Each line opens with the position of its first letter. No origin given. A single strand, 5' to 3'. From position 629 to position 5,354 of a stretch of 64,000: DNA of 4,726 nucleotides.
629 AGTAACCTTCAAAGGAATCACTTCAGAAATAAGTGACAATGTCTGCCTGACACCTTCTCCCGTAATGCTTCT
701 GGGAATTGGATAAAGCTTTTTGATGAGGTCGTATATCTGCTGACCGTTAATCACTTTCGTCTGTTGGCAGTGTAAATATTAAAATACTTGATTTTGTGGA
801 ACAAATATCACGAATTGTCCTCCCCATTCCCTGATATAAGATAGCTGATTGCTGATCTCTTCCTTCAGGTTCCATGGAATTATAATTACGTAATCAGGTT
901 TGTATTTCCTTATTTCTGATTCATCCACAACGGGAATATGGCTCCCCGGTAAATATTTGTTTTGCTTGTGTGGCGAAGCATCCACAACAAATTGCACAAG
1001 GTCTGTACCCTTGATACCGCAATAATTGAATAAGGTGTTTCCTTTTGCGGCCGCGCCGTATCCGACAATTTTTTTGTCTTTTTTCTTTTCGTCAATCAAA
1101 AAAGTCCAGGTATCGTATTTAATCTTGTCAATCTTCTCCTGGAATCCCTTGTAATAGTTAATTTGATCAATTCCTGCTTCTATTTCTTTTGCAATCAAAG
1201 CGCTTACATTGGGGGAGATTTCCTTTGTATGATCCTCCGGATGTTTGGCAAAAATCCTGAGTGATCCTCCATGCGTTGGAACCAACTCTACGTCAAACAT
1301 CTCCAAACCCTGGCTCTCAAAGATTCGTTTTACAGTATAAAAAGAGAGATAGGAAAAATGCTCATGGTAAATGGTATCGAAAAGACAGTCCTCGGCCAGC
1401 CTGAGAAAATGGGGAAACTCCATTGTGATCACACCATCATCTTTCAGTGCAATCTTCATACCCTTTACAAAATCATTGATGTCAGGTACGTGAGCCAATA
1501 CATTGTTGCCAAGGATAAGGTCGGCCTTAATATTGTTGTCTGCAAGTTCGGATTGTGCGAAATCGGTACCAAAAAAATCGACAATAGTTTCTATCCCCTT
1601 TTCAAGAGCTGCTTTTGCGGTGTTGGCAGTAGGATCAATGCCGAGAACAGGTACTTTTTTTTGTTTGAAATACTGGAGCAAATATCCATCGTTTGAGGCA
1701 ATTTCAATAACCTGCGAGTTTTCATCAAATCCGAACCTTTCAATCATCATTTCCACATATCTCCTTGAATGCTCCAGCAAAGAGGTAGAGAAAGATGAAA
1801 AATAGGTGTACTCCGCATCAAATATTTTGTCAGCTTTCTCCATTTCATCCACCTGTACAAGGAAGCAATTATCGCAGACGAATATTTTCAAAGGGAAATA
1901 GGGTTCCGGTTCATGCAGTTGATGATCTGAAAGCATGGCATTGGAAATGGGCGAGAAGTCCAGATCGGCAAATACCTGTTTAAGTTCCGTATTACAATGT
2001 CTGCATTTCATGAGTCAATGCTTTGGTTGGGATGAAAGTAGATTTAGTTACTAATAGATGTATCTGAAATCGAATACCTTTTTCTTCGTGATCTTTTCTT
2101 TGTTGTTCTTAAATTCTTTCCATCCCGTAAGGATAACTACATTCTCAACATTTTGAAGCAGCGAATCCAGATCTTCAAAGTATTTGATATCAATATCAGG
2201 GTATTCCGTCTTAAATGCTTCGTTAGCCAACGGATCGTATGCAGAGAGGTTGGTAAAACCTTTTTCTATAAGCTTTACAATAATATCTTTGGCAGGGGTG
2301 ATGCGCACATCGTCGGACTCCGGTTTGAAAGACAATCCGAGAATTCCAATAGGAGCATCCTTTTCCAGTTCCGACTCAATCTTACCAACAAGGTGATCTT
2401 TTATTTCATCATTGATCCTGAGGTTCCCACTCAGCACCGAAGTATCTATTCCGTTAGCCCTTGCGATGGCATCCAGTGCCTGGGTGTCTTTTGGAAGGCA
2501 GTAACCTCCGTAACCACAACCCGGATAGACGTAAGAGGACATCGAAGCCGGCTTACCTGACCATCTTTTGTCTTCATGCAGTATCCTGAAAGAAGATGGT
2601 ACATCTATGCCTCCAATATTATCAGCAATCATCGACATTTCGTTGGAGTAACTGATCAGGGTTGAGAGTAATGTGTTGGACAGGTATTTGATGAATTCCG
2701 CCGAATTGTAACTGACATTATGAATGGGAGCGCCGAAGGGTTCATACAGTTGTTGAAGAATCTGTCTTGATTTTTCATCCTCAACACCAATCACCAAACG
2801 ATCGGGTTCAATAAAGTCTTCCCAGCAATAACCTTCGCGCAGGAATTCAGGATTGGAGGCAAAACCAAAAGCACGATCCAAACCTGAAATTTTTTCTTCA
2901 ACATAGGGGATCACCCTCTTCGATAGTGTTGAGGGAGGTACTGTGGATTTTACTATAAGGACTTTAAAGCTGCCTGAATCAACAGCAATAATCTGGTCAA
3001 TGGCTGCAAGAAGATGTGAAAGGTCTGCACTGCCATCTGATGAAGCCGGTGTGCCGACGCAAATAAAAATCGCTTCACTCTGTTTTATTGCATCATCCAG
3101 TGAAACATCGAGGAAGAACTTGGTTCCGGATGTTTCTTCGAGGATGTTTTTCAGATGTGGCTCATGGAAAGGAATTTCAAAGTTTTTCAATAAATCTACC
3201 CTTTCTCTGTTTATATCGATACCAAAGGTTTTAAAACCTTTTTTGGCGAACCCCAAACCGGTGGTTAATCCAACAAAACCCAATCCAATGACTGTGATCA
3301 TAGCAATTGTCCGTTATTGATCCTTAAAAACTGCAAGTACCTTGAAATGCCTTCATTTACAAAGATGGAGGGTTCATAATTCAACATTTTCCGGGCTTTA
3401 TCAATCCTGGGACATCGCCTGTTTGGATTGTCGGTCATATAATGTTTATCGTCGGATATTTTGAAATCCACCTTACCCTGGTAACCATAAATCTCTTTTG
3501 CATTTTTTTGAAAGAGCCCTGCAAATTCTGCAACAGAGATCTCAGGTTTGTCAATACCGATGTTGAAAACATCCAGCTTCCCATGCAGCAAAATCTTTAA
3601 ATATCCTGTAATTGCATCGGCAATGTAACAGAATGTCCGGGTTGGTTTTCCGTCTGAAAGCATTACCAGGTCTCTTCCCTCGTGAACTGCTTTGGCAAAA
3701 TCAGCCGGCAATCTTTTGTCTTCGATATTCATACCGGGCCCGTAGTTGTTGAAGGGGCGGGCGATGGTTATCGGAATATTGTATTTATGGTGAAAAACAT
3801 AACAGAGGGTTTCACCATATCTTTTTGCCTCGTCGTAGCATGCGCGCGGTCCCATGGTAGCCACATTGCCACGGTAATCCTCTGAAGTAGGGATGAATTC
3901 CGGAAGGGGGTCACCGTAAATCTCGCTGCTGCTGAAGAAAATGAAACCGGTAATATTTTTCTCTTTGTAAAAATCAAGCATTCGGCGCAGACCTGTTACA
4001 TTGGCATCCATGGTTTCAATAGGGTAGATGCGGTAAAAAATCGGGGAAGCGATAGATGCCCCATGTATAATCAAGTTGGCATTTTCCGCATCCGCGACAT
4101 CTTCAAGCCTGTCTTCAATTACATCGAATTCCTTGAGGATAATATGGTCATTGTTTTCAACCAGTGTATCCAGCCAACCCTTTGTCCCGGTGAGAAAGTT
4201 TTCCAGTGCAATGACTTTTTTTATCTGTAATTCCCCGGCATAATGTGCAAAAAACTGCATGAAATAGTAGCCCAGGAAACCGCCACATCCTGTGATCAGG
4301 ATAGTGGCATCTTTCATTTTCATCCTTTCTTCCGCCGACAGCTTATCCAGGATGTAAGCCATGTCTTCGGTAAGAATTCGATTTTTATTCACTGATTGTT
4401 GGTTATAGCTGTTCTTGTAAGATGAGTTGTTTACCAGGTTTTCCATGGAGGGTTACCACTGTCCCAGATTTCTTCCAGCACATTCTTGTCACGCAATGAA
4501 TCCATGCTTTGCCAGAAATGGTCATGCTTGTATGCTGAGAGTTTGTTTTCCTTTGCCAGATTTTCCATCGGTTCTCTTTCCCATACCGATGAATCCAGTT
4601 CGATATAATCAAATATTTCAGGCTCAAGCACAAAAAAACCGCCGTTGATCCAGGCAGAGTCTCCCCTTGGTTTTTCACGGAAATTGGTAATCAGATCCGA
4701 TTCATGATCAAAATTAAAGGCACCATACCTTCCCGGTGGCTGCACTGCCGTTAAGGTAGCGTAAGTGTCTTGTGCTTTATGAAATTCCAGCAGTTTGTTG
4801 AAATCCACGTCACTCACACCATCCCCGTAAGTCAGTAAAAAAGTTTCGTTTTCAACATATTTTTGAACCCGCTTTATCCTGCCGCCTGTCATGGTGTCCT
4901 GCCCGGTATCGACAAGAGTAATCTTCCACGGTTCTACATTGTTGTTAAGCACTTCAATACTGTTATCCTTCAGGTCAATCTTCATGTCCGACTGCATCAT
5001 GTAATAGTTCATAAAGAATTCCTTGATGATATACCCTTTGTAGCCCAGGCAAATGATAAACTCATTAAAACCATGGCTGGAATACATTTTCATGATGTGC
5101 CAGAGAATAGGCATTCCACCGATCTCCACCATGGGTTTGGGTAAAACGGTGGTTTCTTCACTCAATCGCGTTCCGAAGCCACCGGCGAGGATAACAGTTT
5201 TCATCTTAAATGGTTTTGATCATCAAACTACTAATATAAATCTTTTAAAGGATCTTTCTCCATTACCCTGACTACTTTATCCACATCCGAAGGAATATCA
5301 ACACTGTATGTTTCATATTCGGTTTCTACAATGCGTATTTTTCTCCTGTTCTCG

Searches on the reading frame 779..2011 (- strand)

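Call 8: search_protein_families(library=pfam, proteins=[window:779-2011:-], max_evalue=0.0001)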
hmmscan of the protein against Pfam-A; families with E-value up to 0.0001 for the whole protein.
window:779-2011:- (410 aa): 5 families
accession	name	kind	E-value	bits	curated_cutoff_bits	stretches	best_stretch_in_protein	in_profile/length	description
PF08484.17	Methyltransf_14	-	8e-63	211.5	23.5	1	245-405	1-160/160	C-methyltransferase C-terminal domain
PF08421.16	Methyltransf_13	-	6.1e-19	68.4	31.3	1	3-64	1-62/62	Putative zinc binding domain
PF13489.12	Methyltransf_23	-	1.9e-16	60.7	27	1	81-238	4-161/164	Methyltransferase domain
PF08242.18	Methyltransf_12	-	3.7e-10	40.8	30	1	103-195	2-98/98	Methyltransferase domain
PF08241.18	Methyltransf_11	-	1.8e-07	32.1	21.2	1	103-195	2-93/95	Methyltransferase domain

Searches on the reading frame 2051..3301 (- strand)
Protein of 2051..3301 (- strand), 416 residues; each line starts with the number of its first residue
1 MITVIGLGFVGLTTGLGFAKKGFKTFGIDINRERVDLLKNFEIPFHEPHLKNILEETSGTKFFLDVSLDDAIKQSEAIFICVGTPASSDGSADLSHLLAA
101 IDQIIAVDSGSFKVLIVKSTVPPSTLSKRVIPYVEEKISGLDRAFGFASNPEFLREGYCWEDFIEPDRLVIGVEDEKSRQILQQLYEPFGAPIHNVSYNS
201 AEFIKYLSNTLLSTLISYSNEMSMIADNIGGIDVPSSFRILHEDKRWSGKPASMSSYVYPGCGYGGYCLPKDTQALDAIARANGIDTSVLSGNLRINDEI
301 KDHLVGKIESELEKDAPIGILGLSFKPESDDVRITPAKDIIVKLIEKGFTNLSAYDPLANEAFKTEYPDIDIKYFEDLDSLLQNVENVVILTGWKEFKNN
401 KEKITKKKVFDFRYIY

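Call 8: search_protein_families(library=pfam, proteins=[window:2051-3301:-], max_evalue=0.0001)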
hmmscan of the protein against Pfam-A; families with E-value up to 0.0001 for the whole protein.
window:2051-3301:- (416 aa): 3 families
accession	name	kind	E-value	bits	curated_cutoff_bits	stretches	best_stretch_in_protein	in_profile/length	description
PF03721.20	UDPG_MGDP_dh_N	-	4.1e-49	167.1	27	1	2-185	3-187/187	UDP-glucose/GDP-mannose dehydrogenase family, NAD binding domain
PF03720.21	UDPG_MGDP_dh_C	-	4.2e-22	78.9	30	1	319-416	1-101/103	UDP-glucose/GDP-mannose dehydrogenase family, UDP binding domain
PF00984.24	UDPG_MGDP_dh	-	5.4e-22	78.1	25.4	1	200-298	2-93/94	UDP-glucose/GDP-mannose dehydrogenase family, central domain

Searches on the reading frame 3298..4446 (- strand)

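Call 8: search_protein_families(library=pfam, proteins=[window:3298-4446:-], max_evalue=0.0001)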
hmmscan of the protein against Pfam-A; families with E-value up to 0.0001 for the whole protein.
window:3298-4446:- (382 aa): 4 families
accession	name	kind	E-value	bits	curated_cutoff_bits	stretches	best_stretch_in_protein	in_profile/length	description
PF01370.27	Epimerase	-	2.2e-40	139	20.9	1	49-297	1-240/240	NAD dependent epimerase/dehydratase family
PF16363.11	GDP_Man_Dehyd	-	1e-31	111.1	27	1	50-368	1-330/332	GDP-mannose 4,6 dehydratase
PF01073.25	3Beta_HSD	-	2.5e-08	33.7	22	1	50-238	1-185/280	3-beta hydroxysteroid dehydrogenase/isomerase family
PF07993.18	NAD_binding_4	-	1.7e-05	24.5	20.1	0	120-231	86-204/258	Male sterility protein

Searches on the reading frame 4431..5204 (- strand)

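Call 8: search_protein_families(library=pfam, proteins=[window:4431-5204:-], max_evalue=0.0001)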
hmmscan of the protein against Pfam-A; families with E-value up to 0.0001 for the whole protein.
window:4431-5204:- (257 aa): 2 families
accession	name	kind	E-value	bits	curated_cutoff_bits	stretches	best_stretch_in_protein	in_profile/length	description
PF00483.29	NTP_transferase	-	6.7e-23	82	21.2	1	2-213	1-201/245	Nucleotidyl transferase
PF12804.13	NTP_transf_3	-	3.2e-07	31.1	27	1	4-56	2-49/160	MobA-like NTP transferase domain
